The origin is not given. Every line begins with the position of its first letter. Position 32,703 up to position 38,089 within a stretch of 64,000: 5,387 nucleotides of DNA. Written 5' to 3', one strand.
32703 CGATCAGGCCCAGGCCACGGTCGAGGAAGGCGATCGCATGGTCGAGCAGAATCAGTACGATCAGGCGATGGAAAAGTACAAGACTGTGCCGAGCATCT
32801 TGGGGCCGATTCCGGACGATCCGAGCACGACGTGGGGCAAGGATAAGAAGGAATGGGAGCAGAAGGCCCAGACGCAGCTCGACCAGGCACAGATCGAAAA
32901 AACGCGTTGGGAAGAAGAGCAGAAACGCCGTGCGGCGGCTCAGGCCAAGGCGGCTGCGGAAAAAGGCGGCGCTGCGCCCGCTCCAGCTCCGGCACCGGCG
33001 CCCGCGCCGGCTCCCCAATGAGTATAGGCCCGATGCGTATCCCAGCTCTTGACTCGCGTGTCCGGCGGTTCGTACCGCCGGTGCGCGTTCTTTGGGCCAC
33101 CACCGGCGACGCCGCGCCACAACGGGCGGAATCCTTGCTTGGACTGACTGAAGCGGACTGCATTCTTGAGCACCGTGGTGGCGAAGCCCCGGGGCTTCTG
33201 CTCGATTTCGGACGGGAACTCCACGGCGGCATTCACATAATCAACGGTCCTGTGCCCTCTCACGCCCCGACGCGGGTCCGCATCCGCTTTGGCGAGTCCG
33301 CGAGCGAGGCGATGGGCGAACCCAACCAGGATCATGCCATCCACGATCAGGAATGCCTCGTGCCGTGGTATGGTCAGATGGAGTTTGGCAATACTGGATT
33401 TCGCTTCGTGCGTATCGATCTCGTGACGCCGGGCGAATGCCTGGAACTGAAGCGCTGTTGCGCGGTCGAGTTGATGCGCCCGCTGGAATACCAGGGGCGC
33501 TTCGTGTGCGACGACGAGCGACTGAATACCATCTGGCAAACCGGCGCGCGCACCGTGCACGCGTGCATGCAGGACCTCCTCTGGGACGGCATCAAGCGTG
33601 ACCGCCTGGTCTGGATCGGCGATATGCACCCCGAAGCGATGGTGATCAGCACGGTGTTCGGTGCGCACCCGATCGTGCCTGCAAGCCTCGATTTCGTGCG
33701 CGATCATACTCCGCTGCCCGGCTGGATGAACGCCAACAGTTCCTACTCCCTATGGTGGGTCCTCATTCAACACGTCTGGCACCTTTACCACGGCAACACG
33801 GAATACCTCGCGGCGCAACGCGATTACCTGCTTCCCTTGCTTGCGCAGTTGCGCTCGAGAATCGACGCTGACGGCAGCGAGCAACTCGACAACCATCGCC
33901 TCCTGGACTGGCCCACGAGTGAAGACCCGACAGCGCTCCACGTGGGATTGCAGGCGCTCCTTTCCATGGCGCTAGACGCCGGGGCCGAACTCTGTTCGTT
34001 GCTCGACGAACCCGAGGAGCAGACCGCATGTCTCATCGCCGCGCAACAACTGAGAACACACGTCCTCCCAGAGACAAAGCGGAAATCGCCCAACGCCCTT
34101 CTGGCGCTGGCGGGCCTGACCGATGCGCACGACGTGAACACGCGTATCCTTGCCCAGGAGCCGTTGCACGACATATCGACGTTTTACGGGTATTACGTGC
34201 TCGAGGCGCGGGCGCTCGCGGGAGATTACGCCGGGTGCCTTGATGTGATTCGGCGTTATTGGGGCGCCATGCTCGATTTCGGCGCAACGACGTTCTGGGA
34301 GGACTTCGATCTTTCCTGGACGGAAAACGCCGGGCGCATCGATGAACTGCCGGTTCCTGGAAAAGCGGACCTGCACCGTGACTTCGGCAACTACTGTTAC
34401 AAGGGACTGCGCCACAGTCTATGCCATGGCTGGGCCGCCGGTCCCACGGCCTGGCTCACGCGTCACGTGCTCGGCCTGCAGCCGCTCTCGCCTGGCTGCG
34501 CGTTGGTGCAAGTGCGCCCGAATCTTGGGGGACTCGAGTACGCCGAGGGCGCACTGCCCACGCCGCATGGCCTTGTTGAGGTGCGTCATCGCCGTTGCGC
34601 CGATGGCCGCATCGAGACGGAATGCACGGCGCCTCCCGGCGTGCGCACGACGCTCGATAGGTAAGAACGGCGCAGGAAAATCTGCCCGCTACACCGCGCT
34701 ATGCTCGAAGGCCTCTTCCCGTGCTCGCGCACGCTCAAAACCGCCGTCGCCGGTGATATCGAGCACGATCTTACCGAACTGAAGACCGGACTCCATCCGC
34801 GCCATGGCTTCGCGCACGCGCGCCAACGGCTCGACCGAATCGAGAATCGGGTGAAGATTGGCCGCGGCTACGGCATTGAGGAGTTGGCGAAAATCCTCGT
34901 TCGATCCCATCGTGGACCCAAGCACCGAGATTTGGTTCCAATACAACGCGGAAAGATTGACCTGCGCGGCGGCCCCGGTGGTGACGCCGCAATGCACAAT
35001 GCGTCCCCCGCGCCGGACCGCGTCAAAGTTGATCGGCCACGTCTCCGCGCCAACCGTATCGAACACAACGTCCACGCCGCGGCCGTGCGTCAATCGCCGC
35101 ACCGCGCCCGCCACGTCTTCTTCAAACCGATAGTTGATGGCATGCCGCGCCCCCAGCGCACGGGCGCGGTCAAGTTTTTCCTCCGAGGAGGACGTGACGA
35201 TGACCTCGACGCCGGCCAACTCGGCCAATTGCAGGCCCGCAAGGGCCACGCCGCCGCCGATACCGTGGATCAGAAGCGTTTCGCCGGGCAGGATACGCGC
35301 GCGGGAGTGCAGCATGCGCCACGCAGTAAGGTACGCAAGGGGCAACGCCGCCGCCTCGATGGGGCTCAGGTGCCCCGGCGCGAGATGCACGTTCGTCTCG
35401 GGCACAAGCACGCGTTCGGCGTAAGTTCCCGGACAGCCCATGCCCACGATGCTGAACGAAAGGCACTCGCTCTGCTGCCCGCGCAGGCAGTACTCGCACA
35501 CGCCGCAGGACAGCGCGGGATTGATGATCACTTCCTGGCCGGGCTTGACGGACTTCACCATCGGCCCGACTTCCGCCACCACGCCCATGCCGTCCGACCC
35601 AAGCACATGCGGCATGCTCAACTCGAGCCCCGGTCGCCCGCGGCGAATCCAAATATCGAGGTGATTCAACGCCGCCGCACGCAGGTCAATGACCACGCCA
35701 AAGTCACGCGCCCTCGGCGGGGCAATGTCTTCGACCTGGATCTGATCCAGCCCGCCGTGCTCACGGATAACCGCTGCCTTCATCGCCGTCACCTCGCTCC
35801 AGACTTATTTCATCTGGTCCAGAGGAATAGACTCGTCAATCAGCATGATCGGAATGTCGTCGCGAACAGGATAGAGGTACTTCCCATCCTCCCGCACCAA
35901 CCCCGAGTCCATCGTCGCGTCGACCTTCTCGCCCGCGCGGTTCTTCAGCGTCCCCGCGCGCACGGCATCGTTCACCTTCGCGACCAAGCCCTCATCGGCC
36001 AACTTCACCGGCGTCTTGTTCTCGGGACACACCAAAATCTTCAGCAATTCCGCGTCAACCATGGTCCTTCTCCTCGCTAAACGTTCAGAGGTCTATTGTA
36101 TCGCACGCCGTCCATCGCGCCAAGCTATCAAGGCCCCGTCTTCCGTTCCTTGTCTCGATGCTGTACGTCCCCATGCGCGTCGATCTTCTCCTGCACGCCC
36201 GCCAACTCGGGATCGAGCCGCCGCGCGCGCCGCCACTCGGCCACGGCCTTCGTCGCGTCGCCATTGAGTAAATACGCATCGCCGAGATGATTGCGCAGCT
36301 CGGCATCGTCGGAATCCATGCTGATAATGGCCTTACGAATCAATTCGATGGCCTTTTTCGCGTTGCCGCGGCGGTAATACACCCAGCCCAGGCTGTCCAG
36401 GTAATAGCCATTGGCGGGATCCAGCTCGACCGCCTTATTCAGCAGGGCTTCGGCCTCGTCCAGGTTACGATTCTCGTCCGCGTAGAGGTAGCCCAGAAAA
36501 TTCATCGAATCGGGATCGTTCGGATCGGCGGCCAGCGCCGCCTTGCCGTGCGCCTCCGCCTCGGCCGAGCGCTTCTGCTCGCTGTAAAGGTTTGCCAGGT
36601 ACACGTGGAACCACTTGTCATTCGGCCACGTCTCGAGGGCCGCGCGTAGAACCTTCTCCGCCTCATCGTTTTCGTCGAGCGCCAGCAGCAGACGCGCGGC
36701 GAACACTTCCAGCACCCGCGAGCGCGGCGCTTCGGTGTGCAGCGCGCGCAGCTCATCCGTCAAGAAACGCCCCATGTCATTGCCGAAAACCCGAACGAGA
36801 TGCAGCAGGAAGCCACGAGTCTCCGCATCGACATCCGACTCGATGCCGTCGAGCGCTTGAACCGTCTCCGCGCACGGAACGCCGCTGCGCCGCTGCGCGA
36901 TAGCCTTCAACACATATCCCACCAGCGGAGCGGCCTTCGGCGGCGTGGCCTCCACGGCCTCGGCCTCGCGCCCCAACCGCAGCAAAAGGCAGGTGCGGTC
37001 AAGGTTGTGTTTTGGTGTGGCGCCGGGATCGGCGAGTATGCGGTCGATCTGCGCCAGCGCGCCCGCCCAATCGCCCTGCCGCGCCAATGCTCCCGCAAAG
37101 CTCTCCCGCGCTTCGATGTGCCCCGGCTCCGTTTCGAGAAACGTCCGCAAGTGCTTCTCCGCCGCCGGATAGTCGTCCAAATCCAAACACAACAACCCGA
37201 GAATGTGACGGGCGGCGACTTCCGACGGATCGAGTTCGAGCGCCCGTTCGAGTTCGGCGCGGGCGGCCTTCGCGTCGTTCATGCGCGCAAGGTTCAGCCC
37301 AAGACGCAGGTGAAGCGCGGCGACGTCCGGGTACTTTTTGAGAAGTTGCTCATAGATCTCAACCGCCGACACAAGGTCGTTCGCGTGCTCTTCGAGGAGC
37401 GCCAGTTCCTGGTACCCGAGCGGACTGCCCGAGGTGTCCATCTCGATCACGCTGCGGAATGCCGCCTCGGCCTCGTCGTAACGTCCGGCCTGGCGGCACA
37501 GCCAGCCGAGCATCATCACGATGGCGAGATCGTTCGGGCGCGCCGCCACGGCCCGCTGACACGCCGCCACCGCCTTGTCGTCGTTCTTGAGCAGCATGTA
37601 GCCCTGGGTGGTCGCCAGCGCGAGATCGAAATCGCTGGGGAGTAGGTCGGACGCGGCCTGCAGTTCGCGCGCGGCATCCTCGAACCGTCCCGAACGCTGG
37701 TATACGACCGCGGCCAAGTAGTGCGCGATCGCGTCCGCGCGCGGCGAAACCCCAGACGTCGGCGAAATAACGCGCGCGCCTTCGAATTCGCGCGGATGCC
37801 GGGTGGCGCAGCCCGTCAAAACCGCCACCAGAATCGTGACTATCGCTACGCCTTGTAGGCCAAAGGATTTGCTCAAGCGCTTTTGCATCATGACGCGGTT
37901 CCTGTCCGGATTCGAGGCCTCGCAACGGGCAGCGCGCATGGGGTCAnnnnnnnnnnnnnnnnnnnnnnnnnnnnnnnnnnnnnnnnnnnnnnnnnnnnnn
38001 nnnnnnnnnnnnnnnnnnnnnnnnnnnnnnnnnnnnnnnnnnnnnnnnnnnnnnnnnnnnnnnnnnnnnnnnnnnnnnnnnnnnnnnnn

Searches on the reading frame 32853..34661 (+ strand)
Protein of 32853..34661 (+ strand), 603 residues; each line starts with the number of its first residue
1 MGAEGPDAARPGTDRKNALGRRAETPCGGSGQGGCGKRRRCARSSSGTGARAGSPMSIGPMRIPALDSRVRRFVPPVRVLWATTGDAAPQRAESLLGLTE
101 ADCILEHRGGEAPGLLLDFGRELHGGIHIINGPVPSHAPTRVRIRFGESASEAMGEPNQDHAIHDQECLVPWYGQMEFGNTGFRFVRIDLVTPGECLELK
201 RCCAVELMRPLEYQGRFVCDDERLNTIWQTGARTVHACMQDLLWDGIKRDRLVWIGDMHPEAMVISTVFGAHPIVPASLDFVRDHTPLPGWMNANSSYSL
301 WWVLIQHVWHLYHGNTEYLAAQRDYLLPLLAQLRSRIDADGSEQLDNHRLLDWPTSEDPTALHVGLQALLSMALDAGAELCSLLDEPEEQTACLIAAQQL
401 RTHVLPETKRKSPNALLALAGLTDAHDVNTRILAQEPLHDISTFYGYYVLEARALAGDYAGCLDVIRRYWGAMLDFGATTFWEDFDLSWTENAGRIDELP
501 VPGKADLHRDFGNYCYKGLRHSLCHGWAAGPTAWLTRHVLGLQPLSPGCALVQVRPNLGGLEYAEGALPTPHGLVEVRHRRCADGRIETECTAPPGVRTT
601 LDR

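Call 48: search_protein_families(library=pfam, proteins=[window:32853-34661:+], max_evalue=0.00001)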
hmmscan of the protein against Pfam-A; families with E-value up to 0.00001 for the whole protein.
window:32853-34661:+ (603 aa): 2 families
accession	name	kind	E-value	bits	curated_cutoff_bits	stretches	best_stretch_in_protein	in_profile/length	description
PF17389.8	Bac_rhamnosid6H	-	1.8e-15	57.5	24.5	1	214-391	3-196/339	Bacterial alpha-L-rhamnosidase 6 hairpin glycosidase domain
PF17390.7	Bac_rhamnosid_C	-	8.9e-07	29.1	22.1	1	541-601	1-61/78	Bacterial alpha-L-rhamnosidase C-terminal domain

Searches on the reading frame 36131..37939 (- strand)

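Call 48: search_protein_families(library=pfam, proteins=[window:36131-37939:-], max_evalue=0.00001)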
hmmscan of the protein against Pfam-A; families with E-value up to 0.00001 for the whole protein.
window:36131-37939:- (603 aa): 25 families
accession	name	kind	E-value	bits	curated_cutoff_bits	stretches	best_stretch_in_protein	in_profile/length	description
PF07719.23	TPR_2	-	2e-41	137.1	27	0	207-239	1-33/34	Tetratricopeptide repeat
PF13432.12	TPR_16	-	1.1e-38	131.6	32.7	4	415-476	4-65/65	Tetratricopeptide repeat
PF13428.12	TPR_14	-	1.6e-36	121.4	23.5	0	414-451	7-44/44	Tetratricopeptide repeat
PF14559.12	TPR_19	-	5.8e-36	123.1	25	2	418-476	1-59/68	Tetratricopeptide repeat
PF13181.12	TPR_8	-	4.3e-30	101.7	25.7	0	477-510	2-34/34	Tetratricopeptide repeat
PF13431.12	TPR_17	-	8.2e-28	94.8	24.4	0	499-532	1-34/34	Tetratricopeptide repeat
PF00515.34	TPR_1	-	1.8e-25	88.1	27.8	0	144-168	7-31/34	Tetratricopeptide repeat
PF13424.12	TPR_12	-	1.1e-24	86.8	30.1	0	118-169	24-76/77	Tetratricopeptide repeat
PF12895.13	ANAPC3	-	3e-17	63.1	27.2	0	191-265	7-80/82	Anaphase-promoting complex, cyclosome, subunit 3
PF13174.12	TPR_6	-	1.1e-16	60.7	26.3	0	179-205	6-32/33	Tetratricopeptide repeat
PF13414.12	TPR_11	-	2.1e-16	59.8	26.8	0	520-560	3-42/42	TPR repeat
PF23914.1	TPR_CcmH_CycH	-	4.3e-15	56.3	42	0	431-546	39-156/158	Cytochrome c-type biogenesis protein H TPR domain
PF13371.12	TPR_9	-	9.9e-15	54.8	35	0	186-246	8-68/73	Tetratricopeptide repeat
PF13176.12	TPR_7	-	1.5e-12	46.9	27.9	0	143-167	4-28/36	Tetratricopeptide repeat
PF07721.20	TPR_4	-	5.1e-12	45.6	27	0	143-162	6-25/26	Tetratricopeptide repeat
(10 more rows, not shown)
